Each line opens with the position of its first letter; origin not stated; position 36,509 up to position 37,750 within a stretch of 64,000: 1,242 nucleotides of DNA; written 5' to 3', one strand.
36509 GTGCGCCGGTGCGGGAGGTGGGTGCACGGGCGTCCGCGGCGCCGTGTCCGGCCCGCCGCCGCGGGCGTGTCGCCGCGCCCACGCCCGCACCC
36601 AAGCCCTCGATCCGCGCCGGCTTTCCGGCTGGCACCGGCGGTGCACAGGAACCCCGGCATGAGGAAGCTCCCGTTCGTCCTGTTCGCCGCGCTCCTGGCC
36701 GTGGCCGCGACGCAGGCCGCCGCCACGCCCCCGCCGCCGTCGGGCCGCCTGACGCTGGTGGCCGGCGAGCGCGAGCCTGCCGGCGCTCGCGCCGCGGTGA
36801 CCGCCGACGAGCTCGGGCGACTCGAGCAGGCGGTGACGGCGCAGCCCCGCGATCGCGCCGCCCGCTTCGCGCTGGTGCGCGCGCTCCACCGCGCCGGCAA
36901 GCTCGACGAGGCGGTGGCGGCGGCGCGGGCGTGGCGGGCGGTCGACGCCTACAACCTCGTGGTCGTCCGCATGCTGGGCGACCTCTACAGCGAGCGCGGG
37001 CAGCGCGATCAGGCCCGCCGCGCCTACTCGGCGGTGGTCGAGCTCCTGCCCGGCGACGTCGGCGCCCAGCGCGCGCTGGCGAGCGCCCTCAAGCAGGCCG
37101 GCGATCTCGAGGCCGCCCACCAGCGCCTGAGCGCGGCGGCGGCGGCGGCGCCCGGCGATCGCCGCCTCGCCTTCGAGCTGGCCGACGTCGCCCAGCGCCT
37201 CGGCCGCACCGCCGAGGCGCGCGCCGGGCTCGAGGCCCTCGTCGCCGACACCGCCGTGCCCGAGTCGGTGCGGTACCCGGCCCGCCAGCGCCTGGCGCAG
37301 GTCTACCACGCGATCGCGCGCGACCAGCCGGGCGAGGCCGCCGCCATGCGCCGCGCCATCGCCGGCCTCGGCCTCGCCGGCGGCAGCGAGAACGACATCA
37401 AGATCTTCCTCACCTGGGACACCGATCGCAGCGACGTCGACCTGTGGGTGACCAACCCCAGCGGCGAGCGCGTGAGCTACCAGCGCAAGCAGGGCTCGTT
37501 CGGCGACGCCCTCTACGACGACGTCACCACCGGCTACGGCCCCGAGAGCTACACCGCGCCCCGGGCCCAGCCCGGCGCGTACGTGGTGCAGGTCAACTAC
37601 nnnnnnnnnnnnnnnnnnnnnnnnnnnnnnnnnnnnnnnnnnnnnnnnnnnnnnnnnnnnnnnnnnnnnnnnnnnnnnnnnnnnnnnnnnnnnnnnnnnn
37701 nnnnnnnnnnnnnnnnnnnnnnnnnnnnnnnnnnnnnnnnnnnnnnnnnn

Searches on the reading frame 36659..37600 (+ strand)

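Call 51: search_protein_families(library=pfam, proteins=[window:36659-37600:+], max_evalue=0.01)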
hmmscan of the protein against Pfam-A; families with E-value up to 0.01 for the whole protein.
window:36659-37600:+ (314 aa): 13 families
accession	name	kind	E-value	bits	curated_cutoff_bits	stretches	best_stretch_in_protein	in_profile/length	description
PF14559.12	TPR_19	-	2e-12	47.7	25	2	146-199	3-56/68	Tetratricopeptide repeat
PF13428.12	TPR_14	-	1.1e-09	38.4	23.5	2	135-176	2-43/44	Tetratricopeptide repeat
PF13432.12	TPR_16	-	1.4e-09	38.7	32.7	3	105-167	2-64/65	Tetratricopeptide repeat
PF13431.12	TPR_17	-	1.3e-07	31.8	24.4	0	123-155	2-34/34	Tetratricopeptide repeat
PF07719.23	TPR_2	-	2.3e-07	30.8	27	0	105-133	6-34/34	Tetratricopeptide repeat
PF13181.12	TPR_8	-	1.5e-06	28.4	25.7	0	105-129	6-30/34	Tetratricopeptide repeat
PF14561.12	TPR_20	-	6.5e-06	26.8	25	1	47-87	3-43/90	Tetratricopeptide repeat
PF13414.12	TPR_11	-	0.00078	19.5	26.8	0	107-148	1-42/42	TPR repeat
PF25064.1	ARM_TT21_5th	-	0.00095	19.9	27.8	0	105-164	6-65/117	TT21 fifth ARM repeats domain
PF23914.1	TPR_CcmH_CycH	-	0.0018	18.6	42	0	105-192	55-145/158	Cytochrome c-type biogenesis protein H TPR domain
PF09976.15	TPR_21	-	0.002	18.3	25.5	1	54-133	101-179/193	Tetratricopeptide repeat-like domain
PF00515.34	TPR_1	-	0.0065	16.7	27.8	0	106-132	7-33/34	Tetratricopeptide repeat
PF13371.12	TPR_9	-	0.0081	16.6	35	1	108-169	3-64/73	Tetratricopeptide repeat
